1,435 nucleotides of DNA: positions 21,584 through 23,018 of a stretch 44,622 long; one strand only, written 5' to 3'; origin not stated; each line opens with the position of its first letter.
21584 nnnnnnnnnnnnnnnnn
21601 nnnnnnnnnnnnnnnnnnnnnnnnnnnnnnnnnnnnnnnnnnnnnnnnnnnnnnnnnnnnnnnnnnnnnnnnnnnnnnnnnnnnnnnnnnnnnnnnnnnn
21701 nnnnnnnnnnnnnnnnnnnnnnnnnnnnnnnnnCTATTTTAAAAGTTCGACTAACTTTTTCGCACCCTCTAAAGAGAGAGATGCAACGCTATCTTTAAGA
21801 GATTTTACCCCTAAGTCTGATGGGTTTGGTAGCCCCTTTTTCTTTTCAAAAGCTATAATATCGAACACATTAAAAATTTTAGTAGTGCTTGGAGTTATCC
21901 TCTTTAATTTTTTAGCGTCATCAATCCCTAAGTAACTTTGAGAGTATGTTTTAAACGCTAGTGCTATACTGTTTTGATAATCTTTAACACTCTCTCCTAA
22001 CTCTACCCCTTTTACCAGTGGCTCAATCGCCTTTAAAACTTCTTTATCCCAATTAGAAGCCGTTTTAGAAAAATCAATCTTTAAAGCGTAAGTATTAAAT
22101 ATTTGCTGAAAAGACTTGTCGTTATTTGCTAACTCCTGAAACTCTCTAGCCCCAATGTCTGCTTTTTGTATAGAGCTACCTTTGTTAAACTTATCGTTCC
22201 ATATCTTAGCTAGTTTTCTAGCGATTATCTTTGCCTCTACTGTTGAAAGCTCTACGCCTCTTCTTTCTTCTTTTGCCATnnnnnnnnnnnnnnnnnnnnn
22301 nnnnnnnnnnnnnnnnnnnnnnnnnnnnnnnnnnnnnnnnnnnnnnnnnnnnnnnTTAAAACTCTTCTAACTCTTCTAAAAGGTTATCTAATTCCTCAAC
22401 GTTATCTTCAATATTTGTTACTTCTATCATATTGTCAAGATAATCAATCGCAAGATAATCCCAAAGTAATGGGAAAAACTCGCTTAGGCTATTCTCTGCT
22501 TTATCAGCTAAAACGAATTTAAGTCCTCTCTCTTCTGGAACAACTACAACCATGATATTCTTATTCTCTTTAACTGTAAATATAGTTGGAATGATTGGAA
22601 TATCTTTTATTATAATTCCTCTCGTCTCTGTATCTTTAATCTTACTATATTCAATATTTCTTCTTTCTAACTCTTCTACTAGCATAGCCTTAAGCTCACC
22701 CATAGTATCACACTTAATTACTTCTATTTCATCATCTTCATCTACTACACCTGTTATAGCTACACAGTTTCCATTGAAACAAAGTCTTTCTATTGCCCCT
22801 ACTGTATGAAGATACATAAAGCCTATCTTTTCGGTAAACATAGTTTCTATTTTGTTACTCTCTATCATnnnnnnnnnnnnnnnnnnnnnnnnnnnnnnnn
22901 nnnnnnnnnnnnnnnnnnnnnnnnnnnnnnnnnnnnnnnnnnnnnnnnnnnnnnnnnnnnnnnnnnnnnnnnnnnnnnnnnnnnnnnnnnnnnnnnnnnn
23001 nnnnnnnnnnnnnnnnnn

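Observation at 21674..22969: Autonomous promoter-operator-terminator cassette encoding a highly acidic 170-aa protein, embedded in the late structural arm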

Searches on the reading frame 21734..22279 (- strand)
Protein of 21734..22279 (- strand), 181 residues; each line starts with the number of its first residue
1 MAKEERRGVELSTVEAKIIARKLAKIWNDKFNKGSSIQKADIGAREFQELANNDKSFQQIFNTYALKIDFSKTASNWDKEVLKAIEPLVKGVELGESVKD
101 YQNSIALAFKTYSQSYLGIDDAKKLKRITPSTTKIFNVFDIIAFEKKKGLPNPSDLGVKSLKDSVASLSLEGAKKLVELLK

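Call 5: search_protein_families(library=pfam, proteins=[window:21734-22279:-], max_evalue=0.1)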
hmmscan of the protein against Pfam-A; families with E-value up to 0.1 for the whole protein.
window:21734-22279:- (181 aa): 1 family
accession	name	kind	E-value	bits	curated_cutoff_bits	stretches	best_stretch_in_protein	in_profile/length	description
PF16898.10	TOPRIM_C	-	0.04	14.6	29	1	24-95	34-100/128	C-terminal associated domain of TOPRIM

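Call 6: search_protein_families(library=phrogs, proteins=[window:21734-22279:-], max_evalue=0.01)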
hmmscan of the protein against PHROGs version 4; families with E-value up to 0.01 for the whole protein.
window:21734-22279:- (181 aa): 0 families

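Call 16: search_dna_similar(query=window:21734-22279:-, collection=phages, mode=protein, max_evalue=1)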
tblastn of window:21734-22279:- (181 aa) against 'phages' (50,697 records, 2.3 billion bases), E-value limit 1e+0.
No match.

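Call 20: find_homologous_proteins(query=window:21734-22279:-, max_evalue=0.01)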
Query window:21734-22279:- (181 aa): 2 proteins with E <= 0.01 among 243 candidates.
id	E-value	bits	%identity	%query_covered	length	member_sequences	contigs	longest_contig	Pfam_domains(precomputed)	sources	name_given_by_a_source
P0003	3.1e-107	374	99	100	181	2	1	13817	-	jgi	jgi:hypothetical protein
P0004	2.3e-93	329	87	100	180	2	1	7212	-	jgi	-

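Call 22: find_encoding_contigs(protein=P0003, flank=10000)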
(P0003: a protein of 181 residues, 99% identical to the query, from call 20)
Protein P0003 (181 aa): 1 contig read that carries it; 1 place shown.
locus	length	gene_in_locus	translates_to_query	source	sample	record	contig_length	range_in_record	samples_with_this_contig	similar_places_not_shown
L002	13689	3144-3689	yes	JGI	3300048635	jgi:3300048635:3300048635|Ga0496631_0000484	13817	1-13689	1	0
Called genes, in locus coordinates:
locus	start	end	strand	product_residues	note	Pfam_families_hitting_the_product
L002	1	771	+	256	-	?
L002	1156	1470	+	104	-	-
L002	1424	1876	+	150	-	-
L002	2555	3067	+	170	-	-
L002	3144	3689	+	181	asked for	-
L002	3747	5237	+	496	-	-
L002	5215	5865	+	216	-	-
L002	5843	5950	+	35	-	-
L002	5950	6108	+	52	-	-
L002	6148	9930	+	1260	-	-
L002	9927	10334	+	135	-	-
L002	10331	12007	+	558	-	PF22530:Terminase-T7_RNaseH-like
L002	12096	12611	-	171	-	-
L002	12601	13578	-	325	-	PF01751:Toprim (weak), PF13155:Toprim_2, PF13662:Toprim_4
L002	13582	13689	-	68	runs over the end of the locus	-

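Call 23: find_encoding_contigs(protein=P0004, flank=10000)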
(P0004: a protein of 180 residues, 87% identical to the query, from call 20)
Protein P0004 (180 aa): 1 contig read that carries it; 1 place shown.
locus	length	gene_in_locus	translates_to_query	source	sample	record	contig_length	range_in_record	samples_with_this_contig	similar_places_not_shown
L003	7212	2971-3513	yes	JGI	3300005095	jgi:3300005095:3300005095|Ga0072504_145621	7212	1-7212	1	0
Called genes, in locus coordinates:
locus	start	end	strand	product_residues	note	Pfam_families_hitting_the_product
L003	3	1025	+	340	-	?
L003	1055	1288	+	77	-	-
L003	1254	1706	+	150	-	-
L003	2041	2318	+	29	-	-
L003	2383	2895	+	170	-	-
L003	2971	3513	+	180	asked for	-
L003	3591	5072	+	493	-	-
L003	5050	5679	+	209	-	-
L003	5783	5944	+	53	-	-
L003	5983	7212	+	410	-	?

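Call 30: search_protein_families(library=padloc, proteins=[window:21734-22279:-], max_evalue=1)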
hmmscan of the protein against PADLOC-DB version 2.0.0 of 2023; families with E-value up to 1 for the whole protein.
window:21734-22279:- (181 aa): 0 families

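Call 32: search_solved_structures(query=A3, max_evalue=10)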
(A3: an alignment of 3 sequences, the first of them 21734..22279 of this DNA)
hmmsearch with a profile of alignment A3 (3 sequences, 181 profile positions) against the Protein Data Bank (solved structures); distinct sequences matched with E-value up to 10: 4.
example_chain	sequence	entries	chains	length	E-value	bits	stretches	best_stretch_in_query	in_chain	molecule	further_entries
8vd6_A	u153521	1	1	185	0.09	15.9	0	39-72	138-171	CAP REPEAT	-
4cic_A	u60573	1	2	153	0.1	15.7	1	63-103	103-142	TRANSCRIPTIONAL REGULATOR, BADM/RRF2 FAMILY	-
8ok9_C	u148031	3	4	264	0.67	13.1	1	45-93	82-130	Archaeoglobus fulgidus AfAgo-N protein | Archaeoglobus fulgidus AfAgo-N protein representing N-L1-L2 domains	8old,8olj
8pvv_C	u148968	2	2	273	0.75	12.9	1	45-93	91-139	Archaeoglobus fulgidus AfAgo-N protein | AfAgo-N protein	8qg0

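Call 39: predict_structure(alignment_id=A3)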
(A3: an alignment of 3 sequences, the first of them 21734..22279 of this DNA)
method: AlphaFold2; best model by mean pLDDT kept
length: 181 residues; sequences in the alignment: 3
mean_pLDDT: 43.8   pTM: 0.30
mean pLDDT of the five models: 43.8, 41.2, 39.8, 39.7, 35.1
residues with pLDDT >= 90: 0; 70-90: 0; 50-70: 25; < 50: 156
segments of 3 or more residues with pLDDT < 50: 1-78, 86-104, 111-158, 160-165
pLDDT, mean of each block of 10 residues (from residue 1): 33 42 43 37 39 44 44 45 49 43 49 45 41 44 44 43 50 52 51
secondary structure, 60 per line:
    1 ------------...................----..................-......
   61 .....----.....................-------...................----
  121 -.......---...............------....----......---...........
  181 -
elements in order: H13-31 H36-53 H55-65 H70-90 H98-116 H122-128 H132-146 H153-156 H161-166 H170-180

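Call 43: find_related_loci(query=window:21734-22279:-, collection=viral_contigs, flank=10000)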
Query window:21734-22279:- (181 aa) in viral_contigs; peptide patterns used: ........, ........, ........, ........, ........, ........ (x = any residue, [..] = any of these).
14 stretches matched a pattern, but none encodes a relative of the query by tblastn (E <= 1e-3).

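Call 69: fold_search(model_id=the predicted structure, library=pdb)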
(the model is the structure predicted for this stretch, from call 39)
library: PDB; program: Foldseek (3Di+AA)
matches with E <= 10: 339; with E <= 0.001: 0
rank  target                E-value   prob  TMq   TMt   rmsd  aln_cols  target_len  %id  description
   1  3oap_A                7.1e-01  0.12  0.17  0.15  13.4       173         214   13  Crystal structure of human Retinoid X Receptor alpha-ligand binding domain complex with 9-cis retinoic acid and the co (released 2010-11-17)
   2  7ldg_A                7.5e-01  0.14  0.22  0.19  15.1       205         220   11  Crystal structure of the MEILB2-BRCA2 complex (released 2021-08-11)
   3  5oma_C                1.2e+00  0.06  0.15  0.13  18.1       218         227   11  CH3 chimera of human 14-3-3 sigma with the StARD1 peptide including Ser57 (released 2017-10-11)
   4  6t5h_B                1.3e+00  0.10  0.22  0.19  13.2       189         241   15  Human 14-3-3 sigma fused to the StARD1 peptide including phosphoserine-57 (released 2020-11-18)
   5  7cfo_C                1.3e+00  0.08  0.16  0.15  14.3       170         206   14  Crystal structure of human RXRalpha ligand binding domain complexed with CBTF-EE. (released 2021-01-06)
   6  8fin_B                1.5e+00  0.09  0.21  0.22  13.9       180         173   13  Multi-state design of two-state switchable hinge proteins (released 2023-08-16)
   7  5jwf_A                1.5e+00  0.08  0.20  0.08  20.2       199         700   12  Crystal structure of Porphyromonas gingivalis DPP11 (released 2017-06-14)
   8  2xra_A                1.5e+00  0.08  0.18  0.17  16.6       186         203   12  crystal structure of the HK20 Fab in complex with a gp41 mimetic 5- Helix (released 2010-12-15)
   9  8gaa_A                1.6e+00  0.08  0.18  0.18  17.1       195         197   14  C6HR1_4r: Extendable repeat protein hexamer (released 2023-08-30)
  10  9axa_E                1.6e+00  0.07  0.17  0.15  17.2       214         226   13  CryoEM structure of activated CRAF/MEK/14-3-3 complex with NST-628 (released 2024-04-17)
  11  2nxx_F                1.6e+00  0.06  0.18  0.15  18.3       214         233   13  Crystal Structure of the Ligand-Binding Domains of the T.castaneum (Coleoptera) Heterodimer EcrUSP Bound to Ponasteron (released 2007-10-02)
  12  3o60_A                1.6e+00  0.20  0.31  0.31  11.5       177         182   12  The Crystal Structure of Lin0861 from Listeria innocua to 2.8A (released 2010-09-29)
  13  8rrm_A                1.6e+00  0.06  0.15  0.13  17.7       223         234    9  tripartite complex between 14-3-3 sigma, Fusicoccin-A, and a phosphopeptide optimized for a Fusicoccin-mediated stabil (released 2025-02-12)
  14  8dgp_A                1.7e+00  0.11  0.23  0.20  14.0       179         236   15  14-3-3 epsilon bound to phosphorylated PEAK3 (pS69) peptide (released 2023-06-07)
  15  4j6s_B                1.7e+00  0.11  0.24  0.20  13.7       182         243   12  14-3-3gamma complexed with the N-terminal sequence of tyrosine hydroxylase (residues 1-43) (released 2013-10-02)
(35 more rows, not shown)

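Call 80: search_protein_families(library=ncbifam, proteins=[window:21734-22279:-], max_evalue=0.1)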
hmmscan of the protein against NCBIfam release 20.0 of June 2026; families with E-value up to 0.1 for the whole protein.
window:21734-22279:- (181 aa): 0 families

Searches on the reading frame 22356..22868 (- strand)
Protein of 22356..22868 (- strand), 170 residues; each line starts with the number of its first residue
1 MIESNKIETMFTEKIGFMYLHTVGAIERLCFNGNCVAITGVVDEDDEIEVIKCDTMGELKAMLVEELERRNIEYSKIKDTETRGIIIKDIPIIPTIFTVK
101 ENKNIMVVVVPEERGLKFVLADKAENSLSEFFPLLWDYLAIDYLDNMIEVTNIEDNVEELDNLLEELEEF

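Call 5: search_protein_families(library=pfam, proteins=[window:22356-22868:-], max_evalue=0.1)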
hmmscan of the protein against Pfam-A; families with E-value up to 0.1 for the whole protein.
window:22356-22868:- (170 aa): 2 families
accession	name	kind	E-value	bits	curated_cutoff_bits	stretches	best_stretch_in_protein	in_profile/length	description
PF02513.24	Spin-Ssty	-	0.088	13.1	25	0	71-103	4-40/50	Spin/Ssty Family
PF14076.12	DUF4258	-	0.095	13.4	25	0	64-116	6-64/71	Domain of unknown function (DUF4258)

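Call 6: search_protein_families(library=phrogs, proteins=[window:22356-22868:-], max_evalue=0.01)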
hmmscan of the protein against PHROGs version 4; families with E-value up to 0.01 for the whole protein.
window:22356-22868:- (170 aa): 1 family
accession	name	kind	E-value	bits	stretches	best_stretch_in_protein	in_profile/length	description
phrog_33699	-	unknown function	0.0089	16.5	0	29-83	13-68/213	-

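Call 15: search_dna_similar(query=window:22356-22868:-, collection=phages, mode=protein, max_evalue=1)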
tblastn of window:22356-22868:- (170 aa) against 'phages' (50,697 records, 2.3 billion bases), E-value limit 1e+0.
No match.

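Call 19: find_homologous_proteins(query=window:22356-22868:-, max_evalue=0.01)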
Query window:22356-22868:- (170 aa): 2 proteins with E <= 0.01 among 67 candidates.
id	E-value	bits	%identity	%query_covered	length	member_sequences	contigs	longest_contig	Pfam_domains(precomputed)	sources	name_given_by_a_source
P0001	7.3e-103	359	100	100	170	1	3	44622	-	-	-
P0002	1.2e-76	274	78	99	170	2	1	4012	-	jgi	jgi:hypothetical protein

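Call 21: find_encoding_contigs(protein=P0002, flank=10000)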
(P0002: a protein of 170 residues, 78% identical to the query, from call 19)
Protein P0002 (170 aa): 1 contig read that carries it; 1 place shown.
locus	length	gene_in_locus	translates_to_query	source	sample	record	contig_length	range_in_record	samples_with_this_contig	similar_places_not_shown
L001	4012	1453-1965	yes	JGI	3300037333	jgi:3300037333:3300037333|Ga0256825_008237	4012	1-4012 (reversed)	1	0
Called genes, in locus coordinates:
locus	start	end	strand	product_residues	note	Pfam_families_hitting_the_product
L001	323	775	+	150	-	-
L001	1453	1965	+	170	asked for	-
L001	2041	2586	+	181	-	-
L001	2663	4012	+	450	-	?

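Call 30: search_protein_families(library=padloc, proteins=[window:22356-22868:-], max_evalue=1)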
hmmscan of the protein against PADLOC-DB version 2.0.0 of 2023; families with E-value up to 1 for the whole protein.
window:22356-22868:- (170 aa): 0 families

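Call 31: search_solved_structures(query=A2, max_evalue=10)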
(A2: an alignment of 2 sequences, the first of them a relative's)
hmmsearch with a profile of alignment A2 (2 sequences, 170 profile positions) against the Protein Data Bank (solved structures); distinct sequences matched with E-value up to 10: 14.
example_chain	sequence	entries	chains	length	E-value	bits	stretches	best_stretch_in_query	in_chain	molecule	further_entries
5a1h_A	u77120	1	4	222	0.87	12.6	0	64-105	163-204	SPINDLIN-3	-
9azj_A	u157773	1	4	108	0.92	12.5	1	44-89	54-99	NF-kappa-B essential modulator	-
5lug_A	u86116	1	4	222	1.1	12.2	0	64-106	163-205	Spindlin-like protein 2, isoform CRA_a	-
7ea1_A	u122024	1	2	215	1.1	12.2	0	63-105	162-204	Spindlin-1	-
7cna_A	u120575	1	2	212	1.1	12.2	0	63-105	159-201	Spindlin-1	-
8gtx_A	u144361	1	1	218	1.2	12.1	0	63-105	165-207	Spindlin-1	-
6i8b_B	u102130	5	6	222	1.2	12.1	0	63-105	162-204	Spindlin-1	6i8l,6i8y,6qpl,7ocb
7bqz_A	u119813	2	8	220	1.3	12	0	63-105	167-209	Spindlin-1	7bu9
5jsg_A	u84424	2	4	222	1.3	12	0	63-105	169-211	Spindlin-1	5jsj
4mzg_B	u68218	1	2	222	1.3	12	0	63-105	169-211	Spindlin-1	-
4mzf_B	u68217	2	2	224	1.3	12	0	63-105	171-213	Spindlin-1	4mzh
5y5w_A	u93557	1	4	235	1.4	11.9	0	63-105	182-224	Spindlin-1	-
9t2z_A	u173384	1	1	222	1.5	11.8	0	63-105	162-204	Spindlin-1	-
4h75_A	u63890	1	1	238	1.7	11.6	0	63-105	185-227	Spindlin-1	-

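Call 38: predict_structure(alignment_id=A2)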
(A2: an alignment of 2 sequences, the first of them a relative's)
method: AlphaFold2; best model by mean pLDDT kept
length: 170 residues; sequences in the alignment: 2
mean_pLDDT: 39.0   pTM: 0.32
mean pLDDT of the five models: 39.0, 36.5, 35.0, 33.6, 31.7
residues with pLDDT >= 90: 0; 70-90: 0; 50-70: 17; < 50: 153
segments of 3 or more residues with pLDDT < 50: 1-36, 39-55, 75-170
pLDDT, mean of each block of 10 residues (from residue 1): 22 24 41 44 38 48 53 47 39 45 48 39 44 41 29 30 32
secondary structure, 60 per line:
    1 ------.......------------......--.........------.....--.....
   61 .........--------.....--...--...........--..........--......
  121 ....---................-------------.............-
elements in order: H7-13 E26-31 E34-42 E49-53 H56-69 E78-82 E85-87 E90-100 E103-112 E115-124 H128-143 H157-169

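Call 40: search_protein_representatives(alignment_id=A2)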
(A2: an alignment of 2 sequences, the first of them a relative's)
Query: 2 sequences, 170 profile positions. Proteins with E-value up to 0.001 (for the whole library): 2; up to 1e-10: 1; up to 1e-30: 1. The best 2 are listed.
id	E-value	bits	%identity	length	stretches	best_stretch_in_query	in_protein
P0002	1.2e-102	357.2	-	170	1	1-170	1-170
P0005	1.5e-07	47.7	-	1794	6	55-126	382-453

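Call 61: fold_search(model_id=the predicted structure, library=pdb)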
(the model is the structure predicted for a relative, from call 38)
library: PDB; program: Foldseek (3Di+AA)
matches with E <= 10: 824; with E <= 0.001: 0
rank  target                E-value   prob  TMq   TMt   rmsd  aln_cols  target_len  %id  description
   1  6in9_A                1.1e-01  0.11  0.17  0.11  15.1       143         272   15  Crystal structure of MucB in complex with MucA(peri) (released 2019-07-24)
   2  8chv_A                1.3e-01  0.33  0.23  0.26  14.5       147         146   10  Crystal structure of human PURA (fragment Glu57-Glu212, PUR repeat I and II) R140P mutant (released 2024-02-21)
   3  6jau_A                1.6e-01  0.09  0.16  0.11  14.6       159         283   12  The complex structure of Pseudomonas aeruginosa MucA/MucB. (released 2020-01-29)
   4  8cht_D                1.7e-01  0.38  0.23  0.27  15.0       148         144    8  Crystal structure of human PURA (fragment Glu57-Glu212, PUR repeat I and II) (released 2024-02-21)
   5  3sr2_C                2.3e-01  0.07  0.14  0.12  17.8       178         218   12  Crystal Structure of Human XLF-XRCC4 Complex (released 2011-07-20)
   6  6in9_B                2.7e-01  0.11  0.20  0.14  14.0       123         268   16  Crystal structure of MucB in complex with MucA(peri) (released 2019-07-24)
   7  9n81_c                2.9e-01  0.07  0.14  0.11  18.5       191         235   12  A gap-filling complex with Pol mu engaged in the NHEJ Pathway (released 2025-04-23)
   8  3k44_A                3.4e-01  0.25  0.23  0.26  14.7       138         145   12  Crystal Structure of Drosophila melanogaster Pur-alpha (released 2009-10-27)
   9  1vh5_A                3.4e-01  0.13  0.18  0.20   9.7       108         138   11  Crystal structure of a putative thioesterase (released 2003-12-30)
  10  3lz7_B                3.4e-01  0.13  0.19  0.21  11.1       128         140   14  Crystal Structure of thioesterase HI1161 EC3.1.2.- from Haemophilus influenzae. Orthorombic crystal form. Northeast St (released 2010-03-23)
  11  3lz7_A                3.4e-01  0.12  0.19  0.21  11.3       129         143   14  Crystal Structure of thioesterase HI1161 EC3.1.2.- from Haemophilus influenzae. Orthorombic crystal form. Northeast St (released 2010-03-23)
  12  3tea_A                3.8e-01  0.13  0.19  0.22  11.7       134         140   13  Crystal structure of Arthrobacter sp. strain su 4-hydroxybenzoyl CoA thioesterase double mutant Q58E/E73A complexed wi (released 2012-08-15)
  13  1u1z_A                3.8e-01  0.09  0.16  0.18  12.3       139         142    9  The Structure of (3R)-hydroxyacyl-ACP dehydratase (FabZ) (released 2004-09-28)
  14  5e4w_C                4.0e-01  0.09  0.13  0.20  15.8       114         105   11  Crystal structure of cpSRP43 chromodomains 2 and 3 in complex with the Alb3 tail (released 2015-12-02)
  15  8cht_A                4.3e-01  0.23  0.25  0.28  14.3       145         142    8  Crystal structure of human PURA (fragment Glu57-Glu212, PUR repeat I and II) (released 2024-02-21)
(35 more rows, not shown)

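Call 68: search_protein_families(library=pfam, proteins=[P0005], max_evalue=0.01)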
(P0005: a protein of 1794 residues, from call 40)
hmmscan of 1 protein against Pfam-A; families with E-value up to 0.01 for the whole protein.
P0005 (1794 aa): 4 families
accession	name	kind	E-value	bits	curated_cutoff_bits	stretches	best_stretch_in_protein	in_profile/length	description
PF04880.18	NUDE_C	-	6.6e-12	46.7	30.9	0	633-683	49-95/177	NUDE protein, C-terminal conserved region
PF06035.17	Peptidase_C93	-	3.7e-06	27.3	27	0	1607-1648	117-157/162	Bacterial transglutaminase-like cysteine proteinase BTLCP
PF20733.2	LRIM1_dimer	-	0.00019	21.8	35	0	217-265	60-108/187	Dimerization domain in LRIM1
PF06312.18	Neurexophilin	-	0.00056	19.9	27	0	1264-1306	81-125/210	Neurexophilin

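Call 80: search_protein_families(library=ncbifam, proteins=[window:22356-22868:-], max_evalue=0.1)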
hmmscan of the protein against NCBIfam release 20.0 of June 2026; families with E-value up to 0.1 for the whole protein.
window:22356-22868:- (170 aa): 1 family
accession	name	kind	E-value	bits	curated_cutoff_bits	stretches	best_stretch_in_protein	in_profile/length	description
NF006735.0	PRK09267.1-1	equivalog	0.022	14.5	315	1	24-63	71-109/176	flavodoxin FldA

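Call 104: fold_search(model_id=the predicted structure, library=viral)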
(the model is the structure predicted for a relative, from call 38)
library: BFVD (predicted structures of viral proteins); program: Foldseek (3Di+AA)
matches with E <= 10: 1234; with E <= 0.001: 0
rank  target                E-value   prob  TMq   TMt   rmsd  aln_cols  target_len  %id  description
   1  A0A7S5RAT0            5.4e-02  0.33  0.22  0.10  15.4       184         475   11  (no name in the UniProt tables at hand)
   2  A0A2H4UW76            5.4e-02  0.20  0.17  0.21  14.0       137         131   12  Uncharacterized protein [Bodo saltans virus]
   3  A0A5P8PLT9            6.7e-02  0.23  0.19  0.24  15.9       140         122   11  (no name in the UniProt tables at hand)
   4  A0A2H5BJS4            8.8e-02  0.44  0.29  0.11  15.7       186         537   17  dihydrofolate reductase [Erwinia phage vB_EamM_MadMel]
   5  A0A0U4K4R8            8.8e-02  0.30  0.24  0.24  19.1       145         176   13  Uncharacterized protein [Escherichia phage phiE142]
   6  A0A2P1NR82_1          1.0e-01  0.21  0.18  0.05  14.4       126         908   14  (no name in the UniProt tables at hand)
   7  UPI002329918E         1.4e-01  0.41  0.23  0.17  12.9       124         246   18  (no name look-up for this kind of identifier)
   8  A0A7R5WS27            1.5e-01  0.33  0.20  0.14  14.8       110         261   13  Uncharacterized protein [Diachasmimorpha longicaudata entomopoxvirus]
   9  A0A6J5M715            1.7e-01  0.35  0.18  0.30  10.4        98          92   13  Uncharacterized protein [uncultured Caudovirales phage]
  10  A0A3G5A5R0            1.7e-01  0.15  0.21  0.09  18.4       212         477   14  Uncharacterized protein [Harvfovirus sp.]
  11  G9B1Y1                1.9e-01  0.21  0.21  0.25  14.8       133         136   10  Gp230 [Bacillus phage W.Ph.]
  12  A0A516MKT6            2.0e-01  0.20  0.21  0.30  12.2       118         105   15  (no name in the UniProt tables at hand)
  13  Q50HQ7                2.0e-01  0.14  0.18  0.09  16.4       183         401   11  Uncharacterized protein pc1 (Fragment) [Maize stripe virus]
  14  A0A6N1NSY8            2.0e-01  0.10  0.15  0.09  17.2       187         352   11  Putative orfan [Tupanvirus soda lake]
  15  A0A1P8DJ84            2.1e-01  0.72  0.30  0.18   6.8        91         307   16  (no name in the UniProt tables at hand)
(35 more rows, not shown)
